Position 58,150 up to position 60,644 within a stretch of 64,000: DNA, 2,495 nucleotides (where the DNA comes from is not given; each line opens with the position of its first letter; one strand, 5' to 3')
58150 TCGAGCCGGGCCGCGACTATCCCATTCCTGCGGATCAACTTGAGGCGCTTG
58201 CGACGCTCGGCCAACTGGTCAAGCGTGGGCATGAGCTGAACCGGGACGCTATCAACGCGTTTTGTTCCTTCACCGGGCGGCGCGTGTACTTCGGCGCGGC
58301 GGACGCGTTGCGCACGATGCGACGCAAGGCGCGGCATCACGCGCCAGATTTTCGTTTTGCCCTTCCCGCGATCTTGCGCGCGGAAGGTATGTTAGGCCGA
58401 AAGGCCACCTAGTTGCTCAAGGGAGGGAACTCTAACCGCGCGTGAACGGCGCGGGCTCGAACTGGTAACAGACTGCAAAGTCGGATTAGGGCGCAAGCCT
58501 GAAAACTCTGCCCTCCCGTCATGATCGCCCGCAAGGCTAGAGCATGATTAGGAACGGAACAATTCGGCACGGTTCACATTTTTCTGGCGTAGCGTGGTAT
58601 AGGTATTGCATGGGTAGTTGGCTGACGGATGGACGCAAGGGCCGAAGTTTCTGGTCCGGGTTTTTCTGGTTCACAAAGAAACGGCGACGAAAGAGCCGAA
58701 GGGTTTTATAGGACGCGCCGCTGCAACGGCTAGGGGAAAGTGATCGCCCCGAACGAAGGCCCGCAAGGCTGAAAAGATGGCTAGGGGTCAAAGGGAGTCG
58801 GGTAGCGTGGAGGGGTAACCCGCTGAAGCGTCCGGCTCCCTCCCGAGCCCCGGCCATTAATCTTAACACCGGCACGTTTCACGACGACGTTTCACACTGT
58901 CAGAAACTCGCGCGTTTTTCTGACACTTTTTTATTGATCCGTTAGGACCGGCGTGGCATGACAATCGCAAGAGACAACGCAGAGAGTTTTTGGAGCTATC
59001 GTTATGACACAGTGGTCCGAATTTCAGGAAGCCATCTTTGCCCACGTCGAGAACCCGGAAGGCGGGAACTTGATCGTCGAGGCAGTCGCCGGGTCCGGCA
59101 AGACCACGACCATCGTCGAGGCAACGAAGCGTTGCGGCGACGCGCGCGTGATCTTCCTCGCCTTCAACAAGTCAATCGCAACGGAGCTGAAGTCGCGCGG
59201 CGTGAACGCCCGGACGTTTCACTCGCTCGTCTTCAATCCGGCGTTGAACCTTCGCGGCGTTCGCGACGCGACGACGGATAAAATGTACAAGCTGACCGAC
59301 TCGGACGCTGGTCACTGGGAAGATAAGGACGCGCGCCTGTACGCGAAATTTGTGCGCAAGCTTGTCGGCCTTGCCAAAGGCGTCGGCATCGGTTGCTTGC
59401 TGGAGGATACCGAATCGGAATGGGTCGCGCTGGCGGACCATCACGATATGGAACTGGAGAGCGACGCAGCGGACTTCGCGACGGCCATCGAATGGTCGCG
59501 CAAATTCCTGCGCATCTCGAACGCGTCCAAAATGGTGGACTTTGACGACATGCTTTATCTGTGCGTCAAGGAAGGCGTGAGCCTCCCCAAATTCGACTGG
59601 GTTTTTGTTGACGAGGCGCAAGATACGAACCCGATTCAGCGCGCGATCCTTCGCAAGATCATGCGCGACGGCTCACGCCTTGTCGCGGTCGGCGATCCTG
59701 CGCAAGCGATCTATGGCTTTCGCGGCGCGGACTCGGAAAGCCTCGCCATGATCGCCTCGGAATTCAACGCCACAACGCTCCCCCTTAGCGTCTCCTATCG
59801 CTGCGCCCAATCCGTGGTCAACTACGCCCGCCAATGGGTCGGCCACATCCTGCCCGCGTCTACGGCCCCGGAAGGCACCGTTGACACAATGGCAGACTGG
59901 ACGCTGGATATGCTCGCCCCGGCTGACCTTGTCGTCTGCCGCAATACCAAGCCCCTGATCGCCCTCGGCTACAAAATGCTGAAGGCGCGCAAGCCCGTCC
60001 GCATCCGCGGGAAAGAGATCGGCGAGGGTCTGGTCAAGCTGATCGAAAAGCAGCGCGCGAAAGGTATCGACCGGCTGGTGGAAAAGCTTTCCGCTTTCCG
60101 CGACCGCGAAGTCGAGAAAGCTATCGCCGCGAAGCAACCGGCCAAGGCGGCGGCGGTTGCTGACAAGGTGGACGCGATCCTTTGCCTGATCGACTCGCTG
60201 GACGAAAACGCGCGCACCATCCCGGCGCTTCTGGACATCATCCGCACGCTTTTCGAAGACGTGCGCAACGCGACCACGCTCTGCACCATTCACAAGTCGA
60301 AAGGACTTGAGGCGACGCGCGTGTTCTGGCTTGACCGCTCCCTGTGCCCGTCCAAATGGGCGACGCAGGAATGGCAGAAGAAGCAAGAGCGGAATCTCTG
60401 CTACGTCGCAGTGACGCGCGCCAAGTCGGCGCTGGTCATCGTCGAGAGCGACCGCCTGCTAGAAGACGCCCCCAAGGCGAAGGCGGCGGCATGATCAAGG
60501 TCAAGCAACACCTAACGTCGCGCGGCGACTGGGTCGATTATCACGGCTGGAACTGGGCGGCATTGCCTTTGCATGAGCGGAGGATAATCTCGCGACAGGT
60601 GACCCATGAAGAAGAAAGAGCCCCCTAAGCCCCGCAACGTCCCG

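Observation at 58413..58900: ORF-free 490-nt region with repeated GNRA-type hairpins: candidate structured RNA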

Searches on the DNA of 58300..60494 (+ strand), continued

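Call 87: search_dna_similar(query=L069:690-1140:+, collection=phages, mode=distant, max_evalue=0.01, max_rows=20)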
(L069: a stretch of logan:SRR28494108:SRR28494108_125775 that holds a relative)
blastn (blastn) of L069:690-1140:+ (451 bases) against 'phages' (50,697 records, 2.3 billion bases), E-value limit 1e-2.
No match.

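Call 92: build_rna_model(alignment_id=A4, structure=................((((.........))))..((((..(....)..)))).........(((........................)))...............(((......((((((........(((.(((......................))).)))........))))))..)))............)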
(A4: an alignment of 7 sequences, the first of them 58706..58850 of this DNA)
Model R1 built from alignment A4 (7 sequences, 197 columns); structure: as given.
model positions 155; base pairs 27; branch points 3; effective number of sequences 1.89; information 0.59 bits per position. Calibrated on 0.2 Mb of random sequence (short: E-values are rough).
structure used (alignment columns):
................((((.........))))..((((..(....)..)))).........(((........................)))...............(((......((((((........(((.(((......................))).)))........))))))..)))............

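Call 94: search_with_rna_model(model_id=R1, sources=[window, L001, L002, L003, L004, L005, L006, L008, L061, L062, L065, L066, L068, L069, L070, L071, L072, L075, L076, L077, L078, L079, L080, L081, L082, L083, L084, L085, L086, L087, L088, L089, L090, L091, L092, L093, L095, L096, L097, L098, L099, L100, L101, L102, L103, L104, L105, L106, L107, L108, L109, L110, L111, L112, L113, L114, L115, L116, L117, L118, L119, L120, L121, L122, L123, L124, L125, L126, L127, L128, L129, L130, L131, L132, L133, L134, L135, L136, L137, L138, L139, L140, L141, L142, L144, L145, L146, L147, L148, L149, L150, L151, L152, L153], max_evalue=1, make_alignment=true)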
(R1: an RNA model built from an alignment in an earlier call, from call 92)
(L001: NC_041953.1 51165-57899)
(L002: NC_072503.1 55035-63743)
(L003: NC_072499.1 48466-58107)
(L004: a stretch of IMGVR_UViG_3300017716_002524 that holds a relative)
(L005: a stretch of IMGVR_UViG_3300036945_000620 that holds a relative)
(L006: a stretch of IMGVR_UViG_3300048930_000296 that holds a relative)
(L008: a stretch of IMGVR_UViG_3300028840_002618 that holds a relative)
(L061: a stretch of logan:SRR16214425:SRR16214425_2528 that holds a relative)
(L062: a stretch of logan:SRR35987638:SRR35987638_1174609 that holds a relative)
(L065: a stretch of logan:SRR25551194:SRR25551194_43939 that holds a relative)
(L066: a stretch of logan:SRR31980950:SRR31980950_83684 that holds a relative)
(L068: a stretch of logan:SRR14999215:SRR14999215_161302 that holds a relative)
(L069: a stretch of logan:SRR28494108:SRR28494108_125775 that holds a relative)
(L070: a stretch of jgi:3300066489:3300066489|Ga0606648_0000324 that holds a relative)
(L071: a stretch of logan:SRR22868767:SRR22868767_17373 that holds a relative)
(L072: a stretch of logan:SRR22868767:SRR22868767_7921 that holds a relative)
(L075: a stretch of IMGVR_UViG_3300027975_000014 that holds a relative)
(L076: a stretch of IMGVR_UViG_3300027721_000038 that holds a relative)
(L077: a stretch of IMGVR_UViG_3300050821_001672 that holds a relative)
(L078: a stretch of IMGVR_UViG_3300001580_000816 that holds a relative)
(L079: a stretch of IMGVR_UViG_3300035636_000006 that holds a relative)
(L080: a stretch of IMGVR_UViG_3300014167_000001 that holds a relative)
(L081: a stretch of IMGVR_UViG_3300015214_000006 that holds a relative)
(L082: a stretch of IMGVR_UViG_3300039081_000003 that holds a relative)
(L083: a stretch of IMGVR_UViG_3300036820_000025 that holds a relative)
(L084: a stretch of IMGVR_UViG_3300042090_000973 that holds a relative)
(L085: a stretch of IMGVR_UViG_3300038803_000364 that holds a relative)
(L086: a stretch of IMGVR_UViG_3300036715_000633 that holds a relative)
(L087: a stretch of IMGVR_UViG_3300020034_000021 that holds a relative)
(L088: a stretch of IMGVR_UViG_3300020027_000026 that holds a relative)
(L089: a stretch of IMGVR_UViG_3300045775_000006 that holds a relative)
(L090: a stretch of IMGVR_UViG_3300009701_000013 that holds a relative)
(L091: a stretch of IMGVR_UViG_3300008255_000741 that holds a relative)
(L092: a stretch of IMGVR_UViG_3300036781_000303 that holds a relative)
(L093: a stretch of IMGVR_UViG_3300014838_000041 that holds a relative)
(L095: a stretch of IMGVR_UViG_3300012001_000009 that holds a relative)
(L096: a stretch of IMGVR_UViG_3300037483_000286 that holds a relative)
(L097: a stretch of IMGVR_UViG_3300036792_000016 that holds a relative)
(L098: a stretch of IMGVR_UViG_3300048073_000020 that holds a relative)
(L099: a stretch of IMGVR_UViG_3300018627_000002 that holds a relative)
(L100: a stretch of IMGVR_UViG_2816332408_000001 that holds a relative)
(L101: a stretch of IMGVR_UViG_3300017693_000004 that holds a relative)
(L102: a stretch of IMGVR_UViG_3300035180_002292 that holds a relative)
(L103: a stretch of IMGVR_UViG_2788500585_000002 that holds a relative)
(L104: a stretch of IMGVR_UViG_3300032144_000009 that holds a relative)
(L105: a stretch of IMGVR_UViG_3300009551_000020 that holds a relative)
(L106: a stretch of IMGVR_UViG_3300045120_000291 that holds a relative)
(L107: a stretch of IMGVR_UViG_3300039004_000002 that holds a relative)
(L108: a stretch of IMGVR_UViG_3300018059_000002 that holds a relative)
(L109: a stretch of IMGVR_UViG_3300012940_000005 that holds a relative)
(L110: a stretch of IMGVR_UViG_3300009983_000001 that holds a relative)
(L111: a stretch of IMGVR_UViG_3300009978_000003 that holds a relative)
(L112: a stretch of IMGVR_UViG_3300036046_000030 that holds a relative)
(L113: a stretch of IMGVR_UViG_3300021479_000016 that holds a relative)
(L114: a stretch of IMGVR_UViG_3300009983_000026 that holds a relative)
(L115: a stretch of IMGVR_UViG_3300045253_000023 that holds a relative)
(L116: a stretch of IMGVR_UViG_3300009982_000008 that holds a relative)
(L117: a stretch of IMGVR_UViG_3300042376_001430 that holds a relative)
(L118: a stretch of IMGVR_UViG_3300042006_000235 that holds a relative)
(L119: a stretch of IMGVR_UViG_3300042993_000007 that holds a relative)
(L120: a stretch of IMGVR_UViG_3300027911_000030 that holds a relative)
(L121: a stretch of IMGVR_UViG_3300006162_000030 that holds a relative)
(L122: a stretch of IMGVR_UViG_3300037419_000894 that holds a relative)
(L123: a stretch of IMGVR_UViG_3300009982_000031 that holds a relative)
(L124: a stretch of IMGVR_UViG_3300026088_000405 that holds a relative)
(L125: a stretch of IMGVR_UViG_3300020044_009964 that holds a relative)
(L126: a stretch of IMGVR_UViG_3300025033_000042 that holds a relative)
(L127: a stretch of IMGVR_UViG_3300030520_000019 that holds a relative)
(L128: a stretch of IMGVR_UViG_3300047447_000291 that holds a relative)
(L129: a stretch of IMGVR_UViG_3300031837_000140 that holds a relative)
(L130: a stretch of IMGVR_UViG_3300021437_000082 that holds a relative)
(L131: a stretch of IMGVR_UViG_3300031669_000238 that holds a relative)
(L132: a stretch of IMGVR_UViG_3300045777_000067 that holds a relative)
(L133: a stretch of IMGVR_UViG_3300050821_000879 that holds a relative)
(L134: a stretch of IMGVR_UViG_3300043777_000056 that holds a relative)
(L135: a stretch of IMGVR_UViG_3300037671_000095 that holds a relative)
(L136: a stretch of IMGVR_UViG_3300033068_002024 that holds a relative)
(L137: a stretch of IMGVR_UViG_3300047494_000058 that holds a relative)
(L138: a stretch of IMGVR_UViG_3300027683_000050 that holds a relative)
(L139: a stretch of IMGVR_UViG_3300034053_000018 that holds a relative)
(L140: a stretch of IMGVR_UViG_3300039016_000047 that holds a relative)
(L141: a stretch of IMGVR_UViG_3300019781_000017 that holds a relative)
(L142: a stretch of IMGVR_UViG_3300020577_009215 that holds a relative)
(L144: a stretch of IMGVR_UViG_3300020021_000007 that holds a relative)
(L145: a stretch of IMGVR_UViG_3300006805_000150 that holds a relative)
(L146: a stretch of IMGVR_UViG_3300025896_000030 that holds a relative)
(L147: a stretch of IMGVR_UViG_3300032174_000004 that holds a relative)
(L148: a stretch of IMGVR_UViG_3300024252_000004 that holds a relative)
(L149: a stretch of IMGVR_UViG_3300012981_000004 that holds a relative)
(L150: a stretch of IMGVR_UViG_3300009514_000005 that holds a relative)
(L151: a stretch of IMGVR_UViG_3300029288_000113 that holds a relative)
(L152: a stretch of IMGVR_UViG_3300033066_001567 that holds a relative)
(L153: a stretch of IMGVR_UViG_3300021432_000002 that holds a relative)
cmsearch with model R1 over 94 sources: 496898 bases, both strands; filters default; matches with E-value up to 1: 10.
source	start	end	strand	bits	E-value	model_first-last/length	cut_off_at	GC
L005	3685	3850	+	143.2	3.4e-42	1-155/155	no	0.64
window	58705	58851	+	142.5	5.7e-42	1-155/155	no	0.64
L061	2508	2682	+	139.7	4.1e-41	1-155/155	no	0.67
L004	3528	3692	+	138.3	1.1e-40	1-155/155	no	0.58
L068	51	215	+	137.1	2.6e-40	1-155/155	no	0.65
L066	2474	2628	+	134.8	1.4e-39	1-155/155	no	0.66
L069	693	845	+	119.5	7.2e-35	1-155/155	no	0.61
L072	4069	4157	+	13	0.051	1-155/155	no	0.61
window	52616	52729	+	12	0.11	1-155/155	no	0.68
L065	1838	1968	+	10.9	0.22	1-155/155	no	0.67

Alignment A9: 10 matches aligned to the model, 243 columns, each read 5' to 3' on its own strand. Consensus structure (alignment columns), stored with it:
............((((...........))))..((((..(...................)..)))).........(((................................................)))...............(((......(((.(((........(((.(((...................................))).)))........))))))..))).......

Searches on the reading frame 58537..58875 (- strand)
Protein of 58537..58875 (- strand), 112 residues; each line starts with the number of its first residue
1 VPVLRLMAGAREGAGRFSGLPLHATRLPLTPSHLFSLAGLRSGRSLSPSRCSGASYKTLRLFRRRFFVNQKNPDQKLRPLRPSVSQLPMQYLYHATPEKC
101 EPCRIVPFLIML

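Call 12: search_protein_families(library=pfam, proteins=[window:58537-58875:-], max_evalue=0.01)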
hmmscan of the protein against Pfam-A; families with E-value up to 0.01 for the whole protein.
window:58537-58875:- (112 aa): 0 families

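Call 13: search_protein_families(library=phrogs, proteins=[window:58537-58875:-], max_evalue=0.01)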
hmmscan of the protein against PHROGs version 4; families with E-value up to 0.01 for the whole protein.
window:58537-58875:- (112 aa): 0 families

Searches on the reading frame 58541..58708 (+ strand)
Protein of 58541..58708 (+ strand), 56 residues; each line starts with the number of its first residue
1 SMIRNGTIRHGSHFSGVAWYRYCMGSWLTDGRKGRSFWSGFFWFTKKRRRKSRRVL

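Call 98: search_protein_families(library=phrogs, proteins=[window:58541-58708:+], max_evalue=1)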
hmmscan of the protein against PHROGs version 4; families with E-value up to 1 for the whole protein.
seq(56 aa): 0 families

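Call 100: find_homologous_proteins(query=window:58544-58708:+, max_evalue=10)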
Query window:58544-58708:+: no candidate shares three 5-residue words with the query. No homologue found.

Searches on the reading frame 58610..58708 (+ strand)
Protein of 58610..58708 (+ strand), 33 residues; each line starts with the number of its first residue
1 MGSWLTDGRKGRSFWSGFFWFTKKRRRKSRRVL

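Call 98: search_protein_families(library=phrogs, proteins=[window:58610-58708:+], max_evalue=1)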
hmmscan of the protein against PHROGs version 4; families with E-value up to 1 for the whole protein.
seq(33 aa): 0 families

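Call 105: search_protein_representatives(protein=window:58610-58708:+)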
Query: 33 residues. Proteins with E-value up to 0.001 (for the whole library): 0; up to 1e-10: 0; up to 1e-30: 0. The best 0 are listed.

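Call 110: search_solved_structures(query=A10, max_evalue=10)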
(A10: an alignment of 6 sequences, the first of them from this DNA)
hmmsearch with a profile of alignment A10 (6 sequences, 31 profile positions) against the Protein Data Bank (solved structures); distinct sequences matched with E-value up to 10: 0.

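Call 111: search_protein_families(library=pfam, alignment_id=A10, max_evalue=1)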
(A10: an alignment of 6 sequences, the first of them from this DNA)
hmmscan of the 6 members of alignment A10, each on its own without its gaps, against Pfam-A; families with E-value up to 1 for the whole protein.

A. member 1, seq(33 aa): 0 families

B. families by the number of members that match (of 6 scanned): 1 family
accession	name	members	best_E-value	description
PF10414.14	CysG_dimeriser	3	0.05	Sirohaem synthase dimerisation region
